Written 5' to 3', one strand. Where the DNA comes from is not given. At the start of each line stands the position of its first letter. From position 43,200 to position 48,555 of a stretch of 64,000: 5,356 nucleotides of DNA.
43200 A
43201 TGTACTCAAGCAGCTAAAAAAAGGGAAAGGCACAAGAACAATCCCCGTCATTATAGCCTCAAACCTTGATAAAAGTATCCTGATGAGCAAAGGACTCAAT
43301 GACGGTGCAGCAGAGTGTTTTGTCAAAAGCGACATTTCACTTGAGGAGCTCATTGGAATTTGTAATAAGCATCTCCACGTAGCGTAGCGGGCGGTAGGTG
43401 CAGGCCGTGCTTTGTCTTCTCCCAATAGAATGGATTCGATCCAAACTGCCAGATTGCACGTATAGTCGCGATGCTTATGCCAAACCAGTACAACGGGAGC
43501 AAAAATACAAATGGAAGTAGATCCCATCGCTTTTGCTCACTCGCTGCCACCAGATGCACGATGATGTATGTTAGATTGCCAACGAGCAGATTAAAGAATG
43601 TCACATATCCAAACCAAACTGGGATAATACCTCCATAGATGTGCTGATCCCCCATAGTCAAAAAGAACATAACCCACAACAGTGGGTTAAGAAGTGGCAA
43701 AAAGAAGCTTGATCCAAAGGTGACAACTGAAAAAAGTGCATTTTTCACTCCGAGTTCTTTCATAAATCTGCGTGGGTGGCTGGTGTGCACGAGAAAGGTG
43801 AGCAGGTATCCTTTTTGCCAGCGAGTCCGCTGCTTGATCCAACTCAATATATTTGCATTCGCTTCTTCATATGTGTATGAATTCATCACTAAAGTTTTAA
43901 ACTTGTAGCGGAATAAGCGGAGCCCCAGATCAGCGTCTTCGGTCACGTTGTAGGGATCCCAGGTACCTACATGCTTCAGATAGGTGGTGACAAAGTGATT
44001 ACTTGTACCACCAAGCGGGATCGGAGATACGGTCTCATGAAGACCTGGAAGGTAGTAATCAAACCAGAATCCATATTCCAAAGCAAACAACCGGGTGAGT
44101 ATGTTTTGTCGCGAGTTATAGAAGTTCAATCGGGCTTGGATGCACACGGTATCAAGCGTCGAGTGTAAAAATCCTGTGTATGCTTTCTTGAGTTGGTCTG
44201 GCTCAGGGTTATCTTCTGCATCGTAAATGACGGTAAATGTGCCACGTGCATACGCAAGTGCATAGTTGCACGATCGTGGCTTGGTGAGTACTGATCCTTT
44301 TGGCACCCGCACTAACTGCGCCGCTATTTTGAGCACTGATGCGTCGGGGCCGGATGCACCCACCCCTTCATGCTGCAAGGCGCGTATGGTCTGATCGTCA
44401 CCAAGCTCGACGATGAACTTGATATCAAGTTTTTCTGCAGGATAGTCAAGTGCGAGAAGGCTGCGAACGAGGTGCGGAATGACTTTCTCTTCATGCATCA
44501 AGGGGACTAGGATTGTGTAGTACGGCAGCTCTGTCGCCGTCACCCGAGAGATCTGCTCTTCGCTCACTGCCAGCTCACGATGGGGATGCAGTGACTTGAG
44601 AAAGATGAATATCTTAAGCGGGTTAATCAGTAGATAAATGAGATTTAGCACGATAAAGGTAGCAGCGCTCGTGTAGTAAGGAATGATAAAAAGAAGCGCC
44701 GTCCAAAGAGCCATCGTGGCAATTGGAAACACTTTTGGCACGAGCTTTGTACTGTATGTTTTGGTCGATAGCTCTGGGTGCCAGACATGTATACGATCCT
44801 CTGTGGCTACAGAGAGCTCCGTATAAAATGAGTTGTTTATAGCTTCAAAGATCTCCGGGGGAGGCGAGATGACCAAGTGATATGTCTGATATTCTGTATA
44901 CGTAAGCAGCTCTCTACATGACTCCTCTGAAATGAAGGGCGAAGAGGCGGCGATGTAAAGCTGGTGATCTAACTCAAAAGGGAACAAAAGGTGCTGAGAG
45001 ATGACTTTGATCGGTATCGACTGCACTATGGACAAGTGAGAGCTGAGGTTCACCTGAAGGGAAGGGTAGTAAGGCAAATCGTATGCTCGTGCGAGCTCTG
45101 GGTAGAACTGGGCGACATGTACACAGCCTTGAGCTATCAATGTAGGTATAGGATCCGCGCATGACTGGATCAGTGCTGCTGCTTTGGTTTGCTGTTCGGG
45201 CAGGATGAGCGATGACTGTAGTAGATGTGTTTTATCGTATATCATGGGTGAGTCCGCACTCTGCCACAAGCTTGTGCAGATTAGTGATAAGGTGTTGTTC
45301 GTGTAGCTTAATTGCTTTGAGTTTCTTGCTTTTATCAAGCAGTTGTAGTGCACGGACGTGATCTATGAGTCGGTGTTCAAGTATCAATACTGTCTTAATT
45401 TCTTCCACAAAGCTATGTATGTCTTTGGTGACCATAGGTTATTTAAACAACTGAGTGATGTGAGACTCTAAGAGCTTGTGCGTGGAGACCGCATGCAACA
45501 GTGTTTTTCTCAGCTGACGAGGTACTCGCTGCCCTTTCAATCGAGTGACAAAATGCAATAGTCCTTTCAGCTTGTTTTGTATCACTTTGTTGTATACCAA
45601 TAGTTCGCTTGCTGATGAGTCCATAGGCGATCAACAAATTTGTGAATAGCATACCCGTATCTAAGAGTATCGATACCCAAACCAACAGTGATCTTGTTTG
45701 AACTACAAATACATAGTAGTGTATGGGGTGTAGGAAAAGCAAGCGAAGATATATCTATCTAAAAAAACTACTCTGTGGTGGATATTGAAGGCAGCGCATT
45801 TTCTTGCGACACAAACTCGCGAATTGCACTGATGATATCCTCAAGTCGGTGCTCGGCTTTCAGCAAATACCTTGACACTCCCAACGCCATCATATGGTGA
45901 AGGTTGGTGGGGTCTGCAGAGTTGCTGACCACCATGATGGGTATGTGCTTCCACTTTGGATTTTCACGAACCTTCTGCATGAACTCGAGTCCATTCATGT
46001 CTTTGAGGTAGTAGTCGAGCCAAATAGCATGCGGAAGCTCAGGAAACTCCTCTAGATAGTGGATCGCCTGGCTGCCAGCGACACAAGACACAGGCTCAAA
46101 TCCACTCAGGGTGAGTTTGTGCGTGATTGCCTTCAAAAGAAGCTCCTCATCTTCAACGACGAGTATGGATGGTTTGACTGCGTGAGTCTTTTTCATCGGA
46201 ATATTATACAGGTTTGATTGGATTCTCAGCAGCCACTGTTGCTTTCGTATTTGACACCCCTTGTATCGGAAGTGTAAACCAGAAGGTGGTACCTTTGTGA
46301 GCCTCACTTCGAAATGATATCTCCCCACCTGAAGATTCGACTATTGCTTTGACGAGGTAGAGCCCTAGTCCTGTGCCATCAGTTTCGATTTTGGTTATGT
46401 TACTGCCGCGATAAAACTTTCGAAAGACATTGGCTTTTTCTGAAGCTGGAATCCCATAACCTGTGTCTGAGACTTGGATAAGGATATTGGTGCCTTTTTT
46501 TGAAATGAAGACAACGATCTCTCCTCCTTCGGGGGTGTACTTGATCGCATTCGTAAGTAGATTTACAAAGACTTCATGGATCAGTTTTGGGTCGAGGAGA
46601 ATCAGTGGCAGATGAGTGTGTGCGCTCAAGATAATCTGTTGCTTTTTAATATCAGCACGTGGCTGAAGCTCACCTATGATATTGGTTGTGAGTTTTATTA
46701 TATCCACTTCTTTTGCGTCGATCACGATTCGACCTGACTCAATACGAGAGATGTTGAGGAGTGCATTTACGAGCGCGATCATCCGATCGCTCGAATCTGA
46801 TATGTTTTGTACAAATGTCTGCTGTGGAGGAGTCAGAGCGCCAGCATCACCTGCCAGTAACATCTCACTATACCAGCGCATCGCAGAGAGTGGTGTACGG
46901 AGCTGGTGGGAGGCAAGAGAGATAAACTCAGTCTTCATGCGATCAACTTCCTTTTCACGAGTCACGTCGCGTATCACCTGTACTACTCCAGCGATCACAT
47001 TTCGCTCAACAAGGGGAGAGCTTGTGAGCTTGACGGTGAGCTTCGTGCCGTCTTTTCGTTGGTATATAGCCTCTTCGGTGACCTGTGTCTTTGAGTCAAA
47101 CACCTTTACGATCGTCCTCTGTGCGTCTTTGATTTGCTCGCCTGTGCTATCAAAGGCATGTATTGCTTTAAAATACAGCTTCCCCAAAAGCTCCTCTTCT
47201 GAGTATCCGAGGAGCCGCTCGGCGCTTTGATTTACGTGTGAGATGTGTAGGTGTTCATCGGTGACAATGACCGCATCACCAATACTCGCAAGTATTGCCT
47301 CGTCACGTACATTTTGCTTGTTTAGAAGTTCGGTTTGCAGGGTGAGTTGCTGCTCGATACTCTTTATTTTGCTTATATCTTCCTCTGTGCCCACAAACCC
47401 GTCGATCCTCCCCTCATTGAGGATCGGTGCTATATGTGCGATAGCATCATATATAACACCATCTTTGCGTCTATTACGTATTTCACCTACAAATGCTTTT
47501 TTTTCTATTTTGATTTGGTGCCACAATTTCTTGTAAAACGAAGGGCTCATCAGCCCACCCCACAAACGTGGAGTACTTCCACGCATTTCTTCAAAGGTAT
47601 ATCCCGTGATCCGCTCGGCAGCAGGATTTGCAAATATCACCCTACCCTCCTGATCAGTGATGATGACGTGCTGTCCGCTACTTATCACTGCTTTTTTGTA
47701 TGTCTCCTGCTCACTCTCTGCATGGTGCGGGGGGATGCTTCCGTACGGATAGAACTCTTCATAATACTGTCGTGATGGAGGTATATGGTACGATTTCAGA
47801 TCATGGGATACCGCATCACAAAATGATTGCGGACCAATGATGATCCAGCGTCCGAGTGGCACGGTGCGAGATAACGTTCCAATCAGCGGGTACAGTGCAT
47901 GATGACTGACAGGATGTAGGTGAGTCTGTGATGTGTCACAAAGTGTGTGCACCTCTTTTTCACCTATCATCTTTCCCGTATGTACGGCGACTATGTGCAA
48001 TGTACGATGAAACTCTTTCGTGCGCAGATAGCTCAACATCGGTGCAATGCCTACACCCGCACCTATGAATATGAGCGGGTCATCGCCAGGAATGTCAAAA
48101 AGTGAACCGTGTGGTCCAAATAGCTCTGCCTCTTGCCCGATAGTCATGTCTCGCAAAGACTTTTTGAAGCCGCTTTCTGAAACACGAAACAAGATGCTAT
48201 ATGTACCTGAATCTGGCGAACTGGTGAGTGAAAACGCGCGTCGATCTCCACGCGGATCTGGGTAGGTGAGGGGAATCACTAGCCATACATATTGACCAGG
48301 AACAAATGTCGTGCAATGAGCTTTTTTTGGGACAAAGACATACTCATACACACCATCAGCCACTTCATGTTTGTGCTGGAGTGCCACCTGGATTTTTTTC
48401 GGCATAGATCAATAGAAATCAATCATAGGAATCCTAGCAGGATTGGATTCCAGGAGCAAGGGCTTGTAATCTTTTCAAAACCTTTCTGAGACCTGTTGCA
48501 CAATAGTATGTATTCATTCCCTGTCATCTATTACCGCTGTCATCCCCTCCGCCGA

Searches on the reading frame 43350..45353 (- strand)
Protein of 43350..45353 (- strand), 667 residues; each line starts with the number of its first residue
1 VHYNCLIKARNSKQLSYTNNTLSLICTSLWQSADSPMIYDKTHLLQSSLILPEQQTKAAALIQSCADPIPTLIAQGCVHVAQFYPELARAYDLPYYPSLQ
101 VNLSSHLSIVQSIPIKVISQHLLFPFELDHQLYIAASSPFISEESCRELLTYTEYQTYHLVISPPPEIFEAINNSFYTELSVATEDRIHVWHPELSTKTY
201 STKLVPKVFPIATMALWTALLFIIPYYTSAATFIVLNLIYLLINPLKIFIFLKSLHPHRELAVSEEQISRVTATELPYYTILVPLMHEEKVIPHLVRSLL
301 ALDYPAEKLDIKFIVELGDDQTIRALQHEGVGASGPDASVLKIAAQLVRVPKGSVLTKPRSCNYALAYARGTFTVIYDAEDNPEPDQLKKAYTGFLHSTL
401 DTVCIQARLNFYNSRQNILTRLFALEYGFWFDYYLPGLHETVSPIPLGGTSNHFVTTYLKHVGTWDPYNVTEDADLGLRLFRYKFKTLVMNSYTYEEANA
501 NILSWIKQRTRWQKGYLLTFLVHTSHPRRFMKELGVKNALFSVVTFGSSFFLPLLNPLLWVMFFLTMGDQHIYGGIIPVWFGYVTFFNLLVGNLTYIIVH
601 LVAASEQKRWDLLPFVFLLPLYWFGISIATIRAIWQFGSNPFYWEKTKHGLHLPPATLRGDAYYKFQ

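Call 23: find_related_loci(query=window:43350-45353:-, collection=genome_contigs, flank=10000)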
Query window:43350-45353:- (667 aa) in genome_contigs; peptide patterns used: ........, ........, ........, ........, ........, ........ (x = any residue, [..] = any of these).
46 stretches matched a pattern; 25 encode a relative of the query (tblastn E <= 1e-3); 25 distinct loci.
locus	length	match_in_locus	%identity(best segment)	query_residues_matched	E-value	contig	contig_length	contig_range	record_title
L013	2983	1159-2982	48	40-645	0e+0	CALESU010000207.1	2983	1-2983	MAG TPA_asm: uncultured bacterium isolate SRR5576002_bin.5_CONCOCT_v1.1_MAG genome assembly, contig: ERZ795035.30497, wh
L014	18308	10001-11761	39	82-660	5e-133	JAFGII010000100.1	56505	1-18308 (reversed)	MAG: Ignavibacteria bacterium isolate Zod_Metabat.193 k87_12503999, whole genome shotgun sequence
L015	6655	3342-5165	37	33-651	1e-107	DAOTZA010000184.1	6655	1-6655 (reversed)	MAG TPA_asm: Anaerolineales bacterium isolate H38_463 k137_1486641, whole genome shotgun sequence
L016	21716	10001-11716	35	72-651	2e-107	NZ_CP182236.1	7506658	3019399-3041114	Egbenema sp. FJBBOT/2019 chromosome, complete genome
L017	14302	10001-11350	40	192-651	6e-107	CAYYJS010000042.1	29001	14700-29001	MAG TPA_asm: uncultured Victivallales bacterium isolate SRP272421_co2_539 genome assembly, contig: NODE_3778_length_2900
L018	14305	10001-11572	38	135-651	3e-106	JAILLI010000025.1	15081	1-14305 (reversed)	MAG: Lachnospiraceae bacterium isolate RUI224 k141_6657612_flag=0_multi=25.9042_len=15081, whole genome shotgun sequence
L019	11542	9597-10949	39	207-666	2e-103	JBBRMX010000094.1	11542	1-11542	MAG: Thermomicrobiales bacterium isolate La1_metabat2.083 LA1C_B2.083_k141_1082733L_11542_cov_12.0009, whole genome shot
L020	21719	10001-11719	35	72-651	1e-101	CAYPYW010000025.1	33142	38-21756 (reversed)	MAG TPA_asm: uncultured Actinomycetota bacterium isolate binchicken_co178_258 genome assembly, contig: NODE_1976_length_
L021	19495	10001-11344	41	193-651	4e-107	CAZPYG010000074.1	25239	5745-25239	MAG TPA_asm: uncultured bacterium isolate SRP332253_co2_75 genome assembly, contig: NODE_1812_length_25239_cov_7.591328,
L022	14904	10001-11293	41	216-651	4e-101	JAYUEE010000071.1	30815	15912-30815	MAG: Mucilaginibacter sp. isolate GFS_7433 GFS_7433_70, whole genome shotgun sequence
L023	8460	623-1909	41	258-651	3e-101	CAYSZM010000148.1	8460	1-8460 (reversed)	MAG TPA_asm: uncultured Victivallis sp. isolate SRP216815_co1_93 genome assembly, contig: NODE_11767_length_8460_cov_19.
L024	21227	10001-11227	41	234-651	3e-100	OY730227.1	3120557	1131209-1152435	MAG: uncultured Mucilaginibacter sp. isolate 887934ba-d43b-4a6d-ab0d-49676e43cb6d genome assembly, chromosome: 1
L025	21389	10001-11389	39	234-662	6e-100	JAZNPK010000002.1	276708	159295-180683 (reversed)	MAG: Victivallales bacterium isolate T1900044834_TS20190300.MAGScoT_cleanbin_000020 SGB_2913_k141_730150, whole genome s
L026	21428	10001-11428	39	167-651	1e-99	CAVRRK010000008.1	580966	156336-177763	MAG: uncultured Alphaproteobacteria bacterium isolate MFD01213.bin.2.4 genome assembly, contig: contig_763, whole genome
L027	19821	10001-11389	38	181-651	2e-98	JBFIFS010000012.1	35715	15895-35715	MAG: Kiritimatiellia bacterium isolate Mix_sand11.2021.09.G.36 k141_345108_length_35715_cov_12.5448, whole genome shotgu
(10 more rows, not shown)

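Call 24: search_protein_families(library=pfam, proteins=[window:43350-45353:-], max_evalue=0.001)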
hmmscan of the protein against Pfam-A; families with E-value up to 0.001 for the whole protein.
window:43350-45353:- (667 aa): 4 families
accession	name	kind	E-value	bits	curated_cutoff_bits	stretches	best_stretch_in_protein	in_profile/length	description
PF13641.12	Glyco_tranf_2_3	-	4.9e-19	69.7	27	1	278-515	2-230/230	Glycosyltransferase like family 2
PF13632.12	Glyco_trans_2_3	-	1.5e-14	54.7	27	1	375-566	3-191/198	Glycosyl transferase family group 2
PF05157.20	MshEN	-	7.6e-07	29.5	23.1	1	92-180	2-88/90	MshEN domain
PF00535.33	Glycos_transf_2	-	6.8e-05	23.3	23.3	0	358-428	66-132/168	Glycosyl transferase family 2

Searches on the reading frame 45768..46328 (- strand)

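Call 24: search_protein_families(library=pfam, proteins=[window:45768-46328:-], max_evalue=0.001)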
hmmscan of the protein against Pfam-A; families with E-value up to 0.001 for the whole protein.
window:45768-46328:- (186 aa): 1 family
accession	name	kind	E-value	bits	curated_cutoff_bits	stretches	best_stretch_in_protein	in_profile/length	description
PF00072.30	Response_reg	-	9.6e-16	58.4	30.2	1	55-169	1-110/111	Response regulator receiver domain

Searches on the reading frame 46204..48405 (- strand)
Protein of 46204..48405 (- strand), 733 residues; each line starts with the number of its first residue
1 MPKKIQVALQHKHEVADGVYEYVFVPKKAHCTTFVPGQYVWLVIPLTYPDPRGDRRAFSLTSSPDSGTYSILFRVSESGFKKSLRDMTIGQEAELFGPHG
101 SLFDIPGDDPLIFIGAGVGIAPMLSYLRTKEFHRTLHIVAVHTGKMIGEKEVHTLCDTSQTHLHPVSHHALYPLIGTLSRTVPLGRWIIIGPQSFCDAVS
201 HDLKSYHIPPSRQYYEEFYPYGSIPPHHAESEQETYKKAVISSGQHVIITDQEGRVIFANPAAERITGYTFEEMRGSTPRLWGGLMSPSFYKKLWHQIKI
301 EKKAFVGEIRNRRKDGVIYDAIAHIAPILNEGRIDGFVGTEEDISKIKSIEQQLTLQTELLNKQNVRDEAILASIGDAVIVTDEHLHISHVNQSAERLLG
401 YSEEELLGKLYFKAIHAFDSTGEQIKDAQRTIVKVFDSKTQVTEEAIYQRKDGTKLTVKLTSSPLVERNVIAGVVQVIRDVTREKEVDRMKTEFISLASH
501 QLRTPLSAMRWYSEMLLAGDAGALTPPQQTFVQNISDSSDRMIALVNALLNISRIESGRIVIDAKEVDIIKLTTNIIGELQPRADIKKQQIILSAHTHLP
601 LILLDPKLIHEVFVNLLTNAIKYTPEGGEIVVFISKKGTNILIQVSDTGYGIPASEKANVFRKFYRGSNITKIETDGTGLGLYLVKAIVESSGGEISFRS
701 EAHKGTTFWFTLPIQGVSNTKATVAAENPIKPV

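Call 24: search_protein_families(library=pfam, proteins=[window:46204-48405:-], max_evalue=0.001)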
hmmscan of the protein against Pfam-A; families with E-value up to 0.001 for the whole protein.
window:46204-48405:- (733 aa): 11 families
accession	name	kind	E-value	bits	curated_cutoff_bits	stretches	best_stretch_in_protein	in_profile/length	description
PF13426.13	PAS_9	-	2.6e-30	105.2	27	2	377-482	2-102/103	PAS domain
PF02518.31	HATPase_c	-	2.7e-29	102.3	26.4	1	605-715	2-110/111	Histidine kinase-, DNA gyrase B-, and HSP90-like ATPase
PF00989.32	PAS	-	3e-26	92.1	22.6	2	369-481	4-113/113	PAS fold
PF08448.16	PAS_4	-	1.8e-19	70.4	23.1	2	373-485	2-109/110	PAS fold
PF00512.31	HisKA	-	5.9e-17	61.9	26.9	1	490-558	1-66/66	His Kinase A (phospho-acceptor) domain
PF08447.18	PAS_3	-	8.1e-16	58.5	25.6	2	256-340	1-88/89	PAS fold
PF13188.13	PAS_8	-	1.3e-13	50.8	21.8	2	369-408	4-44/65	PAS domain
PF12860.13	PAS_7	-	4.8e-06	27.1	27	1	372-488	1-114/115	PAS fold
PF24820.1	Diguanyl_cycl_sensor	-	2.8e-05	24.5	28.1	0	374-468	4-99/109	Diguanylate cyclase-like sensor domain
PF00970.30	FAD_binding_6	-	0.00035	21.3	21.1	1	8-102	3-97/99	Oxidoreductase FAD-binding domain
PF13581.12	HATPase_c_2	-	0.00045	20.7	27.4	1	611-710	38-125/127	Histidine kinase-like ATPase domain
